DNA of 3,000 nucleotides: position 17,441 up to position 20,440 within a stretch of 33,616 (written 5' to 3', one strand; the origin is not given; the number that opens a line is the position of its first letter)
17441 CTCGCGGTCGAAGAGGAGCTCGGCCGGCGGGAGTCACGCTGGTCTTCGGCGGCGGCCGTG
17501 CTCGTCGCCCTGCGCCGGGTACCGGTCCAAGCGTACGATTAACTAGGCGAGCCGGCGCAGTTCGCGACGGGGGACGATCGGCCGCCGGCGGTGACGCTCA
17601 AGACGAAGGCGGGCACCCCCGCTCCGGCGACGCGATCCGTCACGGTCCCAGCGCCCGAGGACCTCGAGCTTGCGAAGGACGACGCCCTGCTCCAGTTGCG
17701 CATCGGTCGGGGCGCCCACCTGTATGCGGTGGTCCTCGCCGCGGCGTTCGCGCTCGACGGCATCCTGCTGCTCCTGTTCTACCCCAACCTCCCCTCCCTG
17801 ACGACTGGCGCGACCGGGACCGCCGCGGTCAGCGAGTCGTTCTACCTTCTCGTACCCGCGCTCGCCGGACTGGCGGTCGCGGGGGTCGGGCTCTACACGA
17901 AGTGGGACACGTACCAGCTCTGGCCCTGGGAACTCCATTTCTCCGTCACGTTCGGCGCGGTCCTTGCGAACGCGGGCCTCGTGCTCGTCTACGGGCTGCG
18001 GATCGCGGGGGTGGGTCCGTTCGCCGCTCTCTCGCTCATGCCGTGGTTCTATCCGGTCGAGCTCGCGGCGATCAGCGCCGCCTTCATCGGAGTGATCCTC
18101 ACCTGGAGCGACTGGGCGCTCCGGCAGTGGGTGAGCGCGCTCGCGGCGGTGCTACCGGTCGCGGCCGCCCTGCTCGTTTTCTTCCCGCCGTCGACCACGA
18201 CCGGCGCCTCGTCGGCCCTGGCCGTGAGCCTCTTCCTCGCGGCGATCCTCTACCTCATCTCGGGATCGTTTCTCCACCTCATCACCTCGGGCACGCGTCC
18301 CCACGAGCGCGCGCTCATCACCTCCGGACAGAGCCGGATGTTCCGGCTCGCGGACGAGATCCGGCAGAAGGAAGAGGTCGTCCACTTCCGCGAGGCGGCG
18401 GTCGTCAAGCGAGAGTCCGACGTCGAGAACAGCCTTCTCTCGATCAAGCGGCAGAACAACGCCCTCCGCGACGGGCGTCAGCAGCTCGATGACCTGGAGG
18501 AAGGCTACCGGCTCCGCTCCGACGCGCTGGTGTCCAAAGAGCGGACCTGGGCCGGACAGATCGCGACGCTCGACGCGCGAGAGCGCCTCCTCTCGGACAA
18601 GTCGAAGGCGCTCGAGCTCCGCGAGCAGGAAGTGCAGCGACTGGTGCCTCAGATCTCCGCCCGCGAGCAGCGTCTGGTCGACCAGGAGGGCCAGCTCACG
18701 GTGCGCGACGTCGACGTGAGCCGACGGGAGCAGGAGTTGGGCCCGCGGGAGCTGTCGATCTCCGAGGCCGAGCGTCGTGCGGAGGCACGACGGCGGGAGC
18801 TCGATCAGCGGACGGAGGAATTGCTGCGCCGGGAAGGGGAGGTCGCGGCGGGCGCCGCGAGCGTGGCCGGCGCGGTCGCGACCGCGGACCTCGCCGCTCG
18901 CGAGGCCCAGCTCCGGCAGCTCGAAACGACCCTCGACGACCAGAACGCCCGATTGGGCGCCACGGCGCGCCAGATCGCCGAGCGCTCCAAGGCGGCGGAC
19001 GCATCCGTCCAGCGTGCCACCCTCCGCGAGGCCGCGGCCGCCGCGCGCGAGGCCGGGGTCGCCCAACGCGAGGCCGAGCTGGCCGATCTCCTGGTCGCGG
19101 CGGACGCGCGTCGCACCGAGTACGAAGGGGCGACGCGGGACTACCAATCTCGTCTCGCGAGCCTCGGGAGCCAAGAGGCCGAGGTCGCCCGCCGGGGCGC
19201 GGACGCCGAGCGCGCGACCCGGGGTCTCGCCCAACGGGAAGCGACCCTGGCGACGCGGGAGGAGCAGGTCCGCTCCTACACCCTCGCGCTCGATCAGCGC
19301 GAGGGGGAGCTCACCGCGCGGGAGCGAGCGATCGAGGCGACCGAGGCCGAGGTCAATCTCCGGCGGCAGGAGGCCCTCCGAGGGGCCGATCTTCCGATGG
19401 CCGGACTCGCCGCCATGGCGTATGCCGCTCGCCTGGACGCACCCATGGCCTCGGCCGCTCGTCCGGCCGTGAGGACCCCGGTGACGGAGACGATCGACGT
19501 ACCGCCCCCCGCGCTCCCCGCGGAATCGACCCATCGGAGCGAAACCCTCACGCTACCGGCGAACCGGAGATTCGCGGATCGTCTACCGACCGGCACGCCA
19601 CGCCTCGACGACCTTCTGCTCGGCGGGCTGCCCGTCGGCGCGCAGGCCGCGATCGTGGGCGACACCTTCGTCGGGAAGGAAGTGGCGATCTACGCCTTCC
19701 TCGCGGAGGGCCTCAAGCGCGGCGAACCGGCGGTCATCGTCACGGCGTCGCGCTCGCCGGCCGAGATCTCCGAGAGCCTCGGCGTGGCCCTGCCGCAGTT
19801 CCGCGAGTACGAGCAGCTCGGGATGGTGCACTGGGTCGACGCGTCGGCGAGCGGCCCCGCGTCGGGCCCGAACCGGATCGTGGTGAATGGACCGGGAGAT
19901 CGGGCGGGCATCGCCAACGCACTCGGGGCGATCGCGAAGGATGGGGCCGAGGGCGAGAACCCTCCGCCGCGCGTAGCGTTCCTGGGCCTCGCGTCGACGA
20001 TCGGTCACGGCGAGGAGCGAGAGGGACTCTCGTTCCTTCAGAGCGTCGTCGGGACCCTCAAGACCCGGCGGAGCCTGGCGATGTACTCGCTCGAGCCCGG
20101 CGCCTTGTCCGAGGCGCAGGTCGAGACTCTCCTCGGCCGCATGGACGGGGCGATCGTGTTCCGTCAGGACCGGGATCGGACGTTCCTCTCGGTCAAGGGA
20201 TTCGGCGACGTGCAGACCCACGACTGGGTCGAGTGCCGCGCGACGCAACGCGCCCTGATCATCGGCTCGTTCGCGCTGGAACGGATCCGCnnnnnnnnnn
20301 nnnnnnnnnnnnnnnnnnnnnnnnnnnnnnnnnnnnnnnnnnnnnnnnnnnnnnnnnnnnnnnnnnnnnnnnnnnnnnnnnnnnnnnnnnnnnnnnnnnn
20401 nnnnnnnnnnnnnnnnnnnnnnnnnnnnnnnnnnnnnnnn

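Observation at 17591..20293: Polytopic membrane domain + ~350-residue coiled coil + catalytically degenerate KaiC/FlaH-like domain in one 900-aa protein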

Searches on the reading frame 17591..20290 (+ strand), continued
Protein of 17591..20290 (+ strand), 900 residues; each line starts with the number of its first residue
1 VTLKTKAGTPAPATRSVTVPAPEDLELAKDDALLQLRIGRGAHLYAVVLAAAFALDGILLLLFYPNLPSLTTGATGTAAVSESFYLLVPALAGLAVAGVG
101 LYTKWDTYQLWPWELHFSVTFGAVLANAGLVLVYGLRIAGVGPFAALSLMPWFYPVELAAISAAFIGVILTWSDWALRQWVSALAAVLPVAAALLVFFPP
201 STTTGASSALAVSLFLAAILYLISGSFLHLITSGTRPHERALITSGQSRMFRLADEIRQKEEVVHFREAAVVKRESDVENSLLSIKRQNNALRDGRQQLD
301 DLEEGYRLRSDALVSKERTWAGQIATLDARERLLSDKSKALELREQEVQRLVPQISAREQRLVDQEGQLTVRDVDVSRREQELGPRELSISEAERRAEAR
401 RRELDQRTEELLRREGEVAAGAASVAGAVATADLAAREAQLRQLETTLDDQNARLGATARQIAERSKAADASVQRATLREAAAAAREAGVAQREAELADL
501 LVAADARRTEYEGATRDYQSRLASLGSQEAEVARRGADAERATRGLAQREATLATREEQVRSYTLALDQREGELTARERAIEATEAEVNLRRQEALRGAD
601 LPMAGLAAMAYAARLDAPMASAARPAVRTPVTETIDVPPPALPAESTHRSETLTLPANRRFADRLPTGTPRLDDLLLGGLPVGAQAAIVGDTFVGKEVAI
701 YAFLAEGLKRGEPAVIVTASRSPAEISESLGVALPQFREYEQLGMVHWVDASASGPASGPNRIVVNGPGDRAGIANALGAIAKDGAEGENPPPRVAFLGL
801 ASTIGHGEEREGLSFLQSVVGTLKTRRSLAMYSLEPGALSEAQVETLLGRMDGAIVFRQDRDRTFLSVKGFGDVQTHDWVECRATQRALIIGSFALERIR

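Call 78: find_encoding_contigs(protein=P0007, flank=5000, max_places=2)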
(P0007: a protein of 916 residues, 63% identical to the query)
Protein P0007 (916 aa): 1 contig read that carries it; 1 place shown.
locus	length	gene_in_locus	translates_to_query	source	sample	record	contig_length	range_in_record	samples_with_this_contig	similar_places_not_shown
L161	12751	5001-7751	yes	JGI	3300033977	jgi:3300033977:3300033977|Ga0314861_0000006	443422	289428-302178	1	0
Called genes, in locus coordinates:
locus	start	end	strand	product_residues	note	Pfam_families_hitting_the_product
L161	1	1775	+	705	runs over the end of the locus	PF16177:ACAS_N, PF00501:AMP-binding, PF13193:AMP-binding_C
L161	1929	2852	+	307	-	-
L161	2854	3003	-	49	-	-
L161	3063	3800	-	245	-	PF06197:DUF998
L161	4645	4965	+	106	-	-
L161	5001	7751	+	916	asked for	PF27881:CRWN_N (faint), PF06745:ATPase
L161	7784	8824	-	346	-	PF02826:2-Hacid_dh_C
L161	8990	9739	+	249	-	PF00702:Hydrolase, PF12710:HAD, PF13419:HAD_2, PF13242:Hydrolase_like (weak)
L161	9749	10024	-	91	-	-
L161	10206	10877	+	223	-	PF01184:Gpr1_Fun34_YaaH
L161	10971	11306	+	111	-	-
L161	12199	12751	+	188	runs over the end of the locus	PF04250:DUF429 (faint)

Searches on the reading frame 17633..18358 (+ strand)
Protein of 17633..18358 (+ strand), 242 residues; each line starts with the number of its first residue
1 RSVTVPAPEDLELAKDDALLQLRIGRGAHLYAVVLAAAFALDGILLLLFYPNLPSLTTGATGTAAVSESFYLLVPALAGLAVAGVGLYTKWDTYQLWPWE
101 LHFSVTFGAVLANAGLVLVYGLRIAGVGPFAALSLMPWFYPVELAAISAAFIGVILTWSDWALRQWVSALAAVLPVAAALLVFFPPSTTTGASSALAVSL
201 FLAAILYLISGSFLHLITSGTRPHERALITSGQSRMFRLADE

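Call 47: search_protein_representatives(alignment_id=A4)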
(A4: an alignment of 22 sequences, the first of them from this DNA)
Query: 22 sequences, 242 profile positions. Proteins with E-value up to 0.001 (for the whole library): 64; up to 1e-10: 50; up to 1e-30: 32. The best 64 are listed.
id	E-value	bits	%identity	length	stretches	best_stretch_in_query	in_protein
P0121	2.7e-115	400.4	-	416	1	1-242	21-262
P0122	1.9e-98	345.3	-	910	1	1-242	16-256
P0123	9.9e-92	323.2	-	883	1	3-242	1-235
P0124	4.5e-86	304.7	-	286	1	1-242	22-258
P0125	1.6e-84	299.6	-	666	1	1-242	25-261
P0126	1.2e-82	293.5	-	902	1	7-242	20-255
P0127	5.7e-76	271.6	-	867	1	3-242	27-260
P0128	8.0e-76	271.2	-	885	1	2-242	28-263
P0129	3.1e-74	265.9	-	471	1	8-242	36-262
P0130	7.0e-74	264.8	-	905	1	1-242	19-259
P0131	1.3e-73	263.9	-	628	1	1-242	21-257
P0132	1.1e-71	257.6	-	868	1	3-242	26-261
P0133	2.1e-70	253.4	-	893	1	3-242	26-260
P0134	1.1e-69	251.1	-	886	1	5-241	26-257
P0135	9.1e-69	248.1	-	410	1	3-242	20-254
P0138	1.7e-65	237.4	-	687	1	7-240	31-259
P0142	2.4e-62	227.1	-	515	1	4-242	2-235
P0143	3.0e-62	226.7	-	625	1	1-242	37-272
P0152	1.2e-36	142.8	-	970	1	3-242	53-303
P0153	3.1e-27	112.1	-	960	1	10-237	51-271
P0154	1.2e-26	110.2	-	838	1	14-242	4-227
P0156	6.0e-26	107.9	-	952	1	13-234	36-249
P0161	6.0e-20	88.2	-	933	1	15-239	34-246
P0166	2.7e-15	73.0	-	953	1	18-239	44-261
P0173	6.0e-08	48.9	-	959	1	19-242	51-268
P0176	1.3e-06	44.6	-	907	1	13-235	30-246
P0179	3.1e-05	40.0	-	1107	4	72-212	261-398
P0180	4.9e-05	39.4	-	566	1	27-214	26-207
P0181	5.6e-05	39.2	-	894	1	69-236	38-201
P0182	1.3e-04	38.0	-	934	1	17-237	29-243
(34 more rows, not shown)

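Call 48: search_protein_families(library=pfam, proteins=[P0152, P0153, P0156, P0161, P0166, P0173, P0176, P0179, P0181, P0182], max_evalue=0.001)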
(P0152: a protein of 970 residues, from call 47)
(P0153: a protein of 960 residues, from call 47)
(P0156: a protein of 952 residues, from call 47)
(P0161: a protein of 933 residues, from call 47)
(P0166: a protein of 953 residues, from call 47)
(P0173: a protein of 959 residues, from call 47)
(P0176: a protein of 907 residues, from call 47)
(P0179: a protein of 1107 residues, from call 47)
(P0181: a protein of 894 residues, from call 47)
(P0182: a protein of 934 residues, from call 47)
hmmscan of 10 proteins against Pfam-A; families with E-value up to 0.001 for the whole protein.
P0152 (970 aa): 2 families
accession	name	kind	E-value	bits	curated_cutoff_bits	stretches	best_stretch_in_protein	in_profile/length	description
PF06745.19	ATPase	-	3.8e-08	33.4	26.6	1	732-823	1-93/231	KaiC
PF23365.1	DUF7090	-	3.2e-05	24.2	27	1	831-929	88-184/192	Family of unknown function (DUF7090)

P0153 (960 aa): 3 families
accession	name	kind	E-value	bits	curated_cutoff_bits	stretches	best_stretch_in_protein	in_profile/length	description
PF06745.19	ATPase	-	1.7e-13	51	26.6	1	718-924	1-194/231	KaiC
PF24336.1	DUF7504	-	1.5e-05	25.9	27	1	801-915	61-177/179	Family of unknown function (DUF7504)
PF14417.12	MEDS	-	0.00026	21.3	29.8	0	753-805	17-69/161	MEDS: MEthanogen/methylotroph, DcmR Sensory domain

P0156 (952 aa): 3 families
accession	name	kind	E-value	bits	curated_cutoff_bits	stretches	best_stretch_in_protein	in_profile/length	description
PF06745.19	ATPase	-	2.6e-11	43.8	26.6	1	713-913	1-191/231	KaiC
PF24336.1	DUF7504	-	3.4e-09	37.9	27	1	732-902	2-172/179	Family of unknown function (DUF7504)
PF23365.1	DUF7090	-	1.7e-06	28.4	27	1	817-912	94-185/192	Family of unknown function (DUF7090)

P0161 (933 aa): 3 families
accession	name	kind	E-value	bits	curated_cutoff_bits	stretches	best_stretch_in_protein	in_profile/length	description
PF06745.19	ATPase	-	8e-15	55.3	26.6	1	692-896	1-193/231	KaiC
PF05625.17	PAXNEB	-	1.5e-05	24.7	28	0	692-756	19-84/366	PAXNEB protein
PF23365.1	DUF7090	-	0.00029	21.1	27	1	791-893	87-185/192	Family of unknown function (DUF7090)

P0166 (953 aa): 3 families
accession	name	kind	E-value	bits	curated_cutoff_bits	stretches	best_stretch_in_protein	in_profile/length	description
PF06745.19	ATPase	-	1.5e-15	57.6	26.6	1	714-918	1-195/231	KaiC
PF24336.1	DUF7504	-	5e-08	34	27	1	734-908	3-177/179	Family of unknown function (DUF7504)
PF23365.1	DUF7090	-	5.3e-07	30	27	1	815-913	90-185/192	Family of unknown function (DUF7090)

P0173 (959 aa): 3 families
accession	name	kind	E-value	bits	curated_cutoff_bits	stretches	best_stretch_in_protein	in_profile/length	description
PF06745.19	ATPase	-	1.9e-13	50.8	26.6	1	721-922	2-193/231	KaiC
PF24336.1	DUF7504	-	1.7e-11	45.4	27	1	739-914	2-177/179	Family of unknown function (DUF7504)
PF23365.1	DUF7090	-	3.7e-05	23.9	27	1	828-919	98-185/192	Family of unknown function (DUF7090)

P0176 (907 aa): 1 family
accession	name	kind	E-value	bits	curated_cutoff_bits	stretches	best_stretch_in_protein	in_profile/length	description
PF06745.19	ATPase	-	1.7e-10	41.1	26.6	1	675-874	7-198/231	KaiC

P0179 (1107 aa): 2 families
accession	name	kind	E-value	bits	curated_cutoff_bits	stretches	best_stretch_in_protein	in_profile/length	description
PF00528.27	BPD_transp_1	-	3.9e-28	98.9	26.4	1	919-1106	1-184/184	Binding-protein-dependent transport system inner membrane component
PF12911.12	OppC_N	-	6.9e-08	32.7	23.9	1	614-646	8-40/53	N-terminal TM domain of oligopeptide transport permease C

P0181 (894 aa): 4 families
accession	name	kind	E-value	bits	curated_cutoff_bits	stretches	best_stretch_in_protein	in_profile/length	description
PF06745.19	ATPase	-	4.6e-12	46.2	26.6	1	655-856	2-192/231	KaiC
PF24336.1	DUF7504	-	6.7e-06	27.1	27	1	702-847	31-175/179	Family of unknown function (DUF7504)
PF23365.1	DUF7090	-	3.5e-05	24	27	1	753-854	88-185/192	Family of unknown function (DUF7090)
PF12072.13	RNase_Y_N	-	7.6e-05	22.7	32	0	297-357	71-131/201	RNase Y N-terminal region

P0182 (934 aa): 1 family
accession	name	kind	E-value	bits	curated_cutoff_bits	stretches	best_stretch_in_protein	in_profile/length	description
PF06745.19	ATPase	-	1.9e-12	47.5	26.6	1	698-894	2-190/231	KaiC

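Call 50: list_cluster_members(proteins=[P0152, P0153, P0154, P0156, P0161, P0166, P0173, P0176, P0181, P0182])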
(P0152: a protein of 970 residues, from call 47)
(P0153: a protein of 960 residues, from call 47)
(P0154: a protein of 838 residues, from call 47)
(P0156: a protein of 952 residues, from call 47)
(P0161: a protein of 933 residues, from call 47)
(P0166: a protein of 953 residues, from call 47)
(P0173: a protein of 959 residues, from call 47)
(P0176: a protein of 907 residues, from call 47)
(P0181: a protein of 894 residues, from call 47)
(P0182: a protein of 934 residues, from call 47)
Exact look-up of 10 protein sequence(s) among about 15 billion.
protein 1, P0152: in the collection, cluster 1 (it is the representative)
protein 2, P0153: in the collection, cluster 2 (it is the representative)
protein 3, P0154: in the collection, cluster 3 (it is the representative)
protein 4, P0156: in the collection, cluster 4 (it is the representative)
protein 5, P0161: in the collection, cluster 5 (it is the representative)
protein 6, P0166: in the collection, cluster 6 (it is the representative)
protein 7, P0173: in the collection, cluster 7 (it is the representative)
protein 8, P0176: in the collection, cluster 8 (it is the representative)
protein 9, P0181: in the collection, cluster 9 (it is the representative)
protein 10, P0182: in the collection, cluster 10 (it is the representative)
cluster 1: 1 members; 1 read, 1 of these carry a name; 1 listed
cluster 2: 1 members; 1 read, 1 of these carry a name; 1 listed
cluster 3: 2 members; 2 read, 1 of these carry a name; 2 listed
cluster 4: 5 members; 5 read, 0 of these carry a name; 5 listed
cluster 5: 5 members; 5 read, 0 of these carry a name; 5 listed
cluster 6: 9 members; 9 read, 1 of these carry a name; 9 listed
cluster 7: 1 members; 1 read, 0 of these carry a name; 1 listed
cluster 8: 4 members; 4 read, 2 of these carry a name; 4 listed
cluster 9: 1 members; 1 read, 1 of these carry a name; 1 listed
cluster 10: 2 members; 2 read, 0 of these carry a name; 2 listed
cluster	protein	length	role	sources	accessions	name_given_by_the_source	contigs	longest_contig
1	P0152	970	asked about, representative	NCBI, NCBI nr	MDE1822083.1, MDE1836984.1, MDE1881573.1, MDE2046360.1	MAG: hypothetical protein KGJ23_10240 [Euryarchaeota archaeon] | hypothetical protein [Euryarchaeota archaeon]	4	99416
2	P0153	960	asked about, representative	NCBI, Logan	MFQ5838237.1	MAG: ATPase domain-containing protein [Thermoplasmata archaeon]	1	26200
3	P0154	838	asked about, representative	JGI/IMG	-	hypothetical protein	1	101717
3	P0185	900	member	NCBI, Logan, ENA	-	-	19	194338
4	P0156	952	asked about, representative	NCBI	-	-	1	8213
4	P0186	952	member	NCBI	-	-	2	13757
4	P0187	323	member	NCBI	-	-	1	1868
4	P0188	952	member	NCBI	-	-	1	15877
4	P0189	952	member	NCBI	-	-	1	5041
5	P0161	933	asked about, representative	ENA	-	-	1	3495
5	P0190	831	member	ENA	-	-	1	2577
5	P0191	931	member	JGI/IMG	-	-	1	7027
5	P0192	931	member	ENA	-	-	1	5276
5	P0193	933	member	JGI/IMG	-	-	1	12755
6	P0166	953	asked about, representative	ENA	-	-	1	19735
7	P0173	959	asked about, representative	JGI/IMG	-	-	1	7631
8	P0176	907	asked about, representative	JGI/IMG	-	KaiC/GvpD/RAD55 family RecA-like ATPase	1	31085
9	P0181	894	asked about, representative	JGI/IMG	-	KaiC/GvpD/RAD55 family RecA-like ATPase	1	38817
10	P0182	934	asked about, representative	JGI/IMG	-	-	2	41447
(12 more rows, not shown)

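Call 52: find_related_loci(query=A5, collection=metagenome_contigs, flank=6000)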
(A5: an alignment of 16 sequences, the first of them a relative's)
Query A5 (953 aa) in metagenome_contigs; peptide patterns used: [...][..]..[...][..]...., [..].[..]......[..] (x = any residue, [..] = any of these).
583 stretches matched a pattern; 402 encode a relative of the query (tblastn E <= 1e-3); the best 80 are kept; 80 distinct loci.
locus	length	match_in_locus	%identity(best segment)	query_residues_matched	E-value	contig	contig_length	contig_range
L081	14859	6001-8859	100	1-953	0e+0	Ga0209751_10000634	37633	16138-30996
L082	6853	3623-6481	100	1-953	0e+0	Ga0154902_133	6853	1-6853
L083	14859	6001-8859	100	1-953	0e+0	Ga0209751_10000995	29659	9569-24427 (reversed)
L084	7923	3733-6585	84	1-953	0e+0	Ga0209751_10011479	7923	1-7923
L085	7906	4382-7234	84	1-953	0e+0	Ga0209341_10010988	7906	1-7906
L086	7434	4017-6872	75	1-953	0e+0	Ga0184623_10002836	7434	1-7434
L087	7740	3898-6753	74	1-953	0e+0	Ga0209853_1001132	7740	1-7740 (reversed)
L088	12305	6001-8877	72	1-953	0e+0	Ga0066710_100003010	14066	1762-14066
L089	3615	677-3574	71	1-953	0e+0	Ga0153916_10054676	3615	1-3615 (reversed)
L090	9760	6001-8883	65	1-953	0e+0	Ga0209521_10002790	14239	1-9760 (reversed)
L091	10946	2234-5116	65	1-953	0e+0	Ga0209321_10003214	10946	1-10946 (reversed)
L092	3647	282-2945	66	63-953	0e+0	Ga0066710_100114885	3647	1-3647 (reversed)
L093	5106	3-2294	76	185-953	0e+0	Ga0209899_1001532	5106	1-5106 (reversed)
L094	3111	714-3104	73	1-801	0e+0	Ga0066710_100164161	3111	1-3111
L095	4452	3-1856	76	235-953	0e+0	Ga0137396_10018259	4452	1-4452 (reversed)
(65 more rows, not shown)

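Call 75: list_cluster_members(proteins=[P0121, P0124, P0125, P0129, P0131, P0135, P0138, P0142, P0143, P0180])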
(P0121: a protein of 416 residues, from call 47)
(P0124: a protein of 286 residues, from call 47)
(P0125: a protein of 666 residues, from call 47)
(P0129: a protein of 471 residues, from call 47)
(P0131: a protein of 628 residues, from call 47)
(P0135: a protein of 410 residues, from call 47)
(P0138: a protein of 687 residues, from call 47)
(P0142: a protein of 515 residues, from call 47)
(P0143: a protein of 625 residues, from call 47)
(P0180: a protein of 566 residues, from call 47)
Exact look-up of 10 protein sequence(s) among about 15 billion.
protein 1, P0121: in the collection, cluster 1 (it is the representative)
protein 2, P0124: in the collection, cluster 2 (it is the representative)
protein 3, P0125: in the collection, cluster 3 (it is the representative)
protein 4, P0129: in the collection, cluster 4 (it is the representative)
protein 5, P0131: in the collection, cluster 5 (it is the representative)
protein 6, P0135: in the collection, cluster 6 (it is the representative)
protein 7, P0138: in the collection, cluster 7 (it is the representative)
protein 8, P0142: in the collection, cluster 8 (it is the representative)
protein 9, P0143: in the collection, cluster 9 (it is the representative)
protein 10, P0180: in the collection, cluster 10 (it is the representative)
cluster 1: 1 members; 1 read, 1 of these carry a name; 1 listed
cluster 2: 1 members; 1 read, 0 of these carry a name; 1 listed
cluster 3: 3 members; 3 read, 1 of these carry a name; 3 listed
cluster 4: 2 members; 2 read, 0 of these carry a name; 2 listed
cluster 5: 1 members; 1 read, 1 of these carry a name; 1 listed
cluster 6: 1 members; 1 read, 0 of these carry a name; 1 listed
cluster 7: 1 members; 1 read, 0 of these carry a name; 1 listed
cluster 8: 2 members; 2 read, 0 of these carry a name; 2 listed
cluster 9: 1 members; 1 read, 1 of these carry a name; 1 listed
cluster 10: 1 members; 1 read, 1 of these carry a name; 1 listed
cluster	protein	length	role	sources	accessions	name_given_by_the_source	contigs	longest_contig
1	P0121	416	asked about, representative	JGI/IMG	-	hypothetical protein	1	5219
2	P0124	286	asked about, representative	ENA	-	-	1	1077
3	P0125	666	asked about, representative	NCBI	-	-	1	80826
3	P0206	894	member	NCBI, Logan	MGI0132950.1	MAG: ATPase domain-containing protein [Thermoplasmata archaeon]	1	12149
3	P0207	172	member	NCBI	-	-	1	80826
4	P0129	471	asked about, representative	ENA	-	-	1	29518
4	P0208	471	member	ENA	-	-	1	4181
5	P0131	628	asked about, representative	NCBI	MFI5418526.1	MAG: hypothetical protein ACHQ2Y_06500, partial [Candidatus Lutacidiplasmatales archaeon]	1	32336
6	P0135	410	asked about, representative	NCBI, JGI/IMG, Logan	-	-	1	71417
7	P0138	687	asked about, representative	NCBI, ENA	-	-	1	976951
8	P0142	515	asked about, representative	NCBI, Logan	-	-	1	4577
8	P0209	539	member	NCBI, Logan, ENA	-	-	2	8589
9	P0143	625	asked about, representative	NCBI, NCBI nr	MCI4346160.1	MAG: hypothetical protein L3K07_05345 [Thermoplasmata archaeon] | hypothetical protein [Thermoplasmata archaeon]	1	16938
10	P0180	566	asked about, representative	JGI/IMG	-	hypothetical protein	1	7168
